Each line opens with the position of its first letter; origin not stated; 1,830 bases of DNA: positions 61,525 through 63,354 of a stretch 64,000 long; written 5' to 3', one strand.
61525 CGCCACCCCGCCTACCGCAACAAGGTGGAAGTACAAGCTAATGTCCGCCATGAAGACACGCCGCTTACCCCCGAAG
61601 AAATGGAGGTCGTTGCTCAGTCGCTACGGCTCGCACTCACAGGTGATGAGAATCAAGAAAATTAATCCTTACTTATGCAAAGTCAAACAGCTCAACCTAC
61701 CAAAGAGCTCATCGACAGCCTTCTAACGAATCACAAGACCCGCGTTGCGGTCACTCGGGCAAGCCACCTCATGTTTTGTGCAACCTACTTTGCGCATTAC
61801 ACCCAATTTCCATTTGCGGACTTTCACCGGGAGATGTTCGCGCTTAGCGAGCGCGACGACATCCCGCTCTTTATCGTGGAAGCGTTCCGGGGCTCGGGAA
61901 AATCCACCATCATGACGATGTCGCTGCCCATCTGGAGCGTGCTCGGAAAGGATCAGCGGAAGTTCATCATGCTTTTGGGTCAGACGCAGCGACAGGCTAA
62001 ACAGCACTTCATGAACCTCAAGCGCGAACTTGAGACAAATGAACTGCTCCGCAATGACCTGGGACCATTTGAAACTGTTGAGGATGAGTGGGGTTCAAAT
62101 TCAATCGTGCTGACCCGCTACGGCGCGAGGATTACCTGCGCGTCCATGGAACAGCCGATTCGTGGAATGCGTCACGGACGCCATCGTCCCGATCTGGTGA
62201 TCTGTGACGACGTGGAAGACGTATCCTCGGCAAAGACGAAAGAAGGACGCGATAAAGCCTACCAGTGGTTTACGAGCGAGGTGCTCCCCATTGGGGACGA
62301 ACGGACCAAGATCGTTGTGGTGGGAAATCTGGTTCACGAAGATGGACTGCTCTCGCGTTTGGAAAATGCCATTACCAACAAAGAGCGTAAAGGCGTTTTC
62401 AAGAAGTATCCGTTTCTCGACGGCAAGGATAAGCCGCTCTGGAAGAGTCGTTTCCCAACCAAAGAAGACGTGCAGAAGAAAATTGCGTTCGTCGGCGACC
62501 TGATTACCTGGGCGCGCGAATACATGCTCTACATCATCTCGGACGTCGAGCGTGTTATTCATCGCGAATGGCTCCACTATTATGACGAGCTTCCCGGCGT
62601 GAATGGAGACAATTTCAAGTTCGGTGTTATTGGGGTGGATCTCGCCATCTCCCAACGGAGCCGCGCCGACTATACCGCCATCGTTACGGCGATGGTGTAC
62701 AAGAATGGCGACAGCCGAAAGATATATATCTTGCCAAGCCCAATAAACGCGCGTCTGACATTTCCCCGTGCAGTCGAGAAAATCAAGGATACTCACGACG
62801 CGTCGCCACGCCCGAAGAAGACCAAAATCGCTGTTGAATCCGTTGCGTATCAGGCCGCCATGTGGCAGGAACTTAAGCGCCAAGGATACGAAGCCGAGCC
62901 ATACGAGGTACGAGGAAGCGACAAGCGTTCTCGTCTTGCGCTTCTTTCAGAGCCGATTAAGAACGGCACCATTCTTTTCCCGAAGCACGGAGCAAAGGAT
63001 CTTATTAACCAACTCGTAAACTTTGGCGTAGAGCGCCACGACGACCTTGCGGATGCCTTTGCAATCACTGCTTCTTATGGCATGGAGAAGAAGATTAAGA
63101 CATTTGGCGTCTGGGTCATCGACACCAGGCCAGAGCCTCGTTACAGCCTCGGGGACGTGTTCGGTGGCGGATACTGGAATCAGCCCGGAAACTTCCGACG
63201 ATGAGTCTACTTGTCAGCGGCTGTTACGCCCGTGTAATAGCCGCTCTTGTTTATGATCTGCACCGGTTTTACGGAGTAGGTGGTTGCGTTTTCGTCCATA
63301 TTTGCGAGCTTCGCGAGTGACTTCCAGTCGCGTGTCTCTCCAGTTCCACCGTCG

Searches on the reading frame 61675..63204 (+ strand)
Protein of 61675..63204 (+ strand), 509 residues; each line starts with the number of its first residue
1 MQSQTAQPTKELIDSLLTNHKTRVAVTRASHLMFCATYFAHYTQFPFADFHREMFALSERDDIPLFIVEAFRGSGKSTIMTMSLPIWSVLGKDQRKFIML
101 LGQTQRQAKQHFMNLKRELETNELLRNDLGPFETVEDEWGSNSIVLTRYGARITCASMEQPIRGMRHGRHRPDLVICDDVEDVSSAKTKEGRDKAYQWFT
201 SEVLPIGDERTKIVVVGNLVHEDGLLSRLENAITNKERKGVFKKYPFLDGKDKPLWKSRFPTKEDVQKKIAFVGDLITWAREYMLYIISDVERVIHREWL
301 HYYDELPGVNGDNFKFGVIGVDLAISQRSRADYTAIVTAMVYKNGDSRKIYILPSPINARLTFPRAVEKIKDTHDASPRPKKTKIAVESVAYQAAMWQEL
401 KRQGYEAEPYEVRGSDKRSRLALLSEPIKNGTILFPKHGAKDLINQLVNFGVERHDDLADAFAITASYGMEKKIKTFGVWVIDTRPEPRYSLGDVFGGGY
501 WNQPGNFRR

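Call 14: search_protein_families(library=pfam, proteins=[window:61675-63204:+], max_evalue=0.01)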
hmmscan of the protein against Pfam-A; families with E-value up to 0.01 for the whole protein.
window:61675-63204:+ (509 aa): 2 families
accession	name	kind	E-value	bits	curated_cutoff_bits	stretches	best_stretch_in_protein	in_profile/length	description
PF03237.21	Terminase_6N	-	4.2e-07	30.3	22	1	72-179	6-104/215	Terminase large subunit, T4likevirus-type, N-terminal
PF17289.8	Terminase_6C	-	1.1e-06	29.2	22.6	1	319-461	1-147/155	Terminase RNaseH-like domain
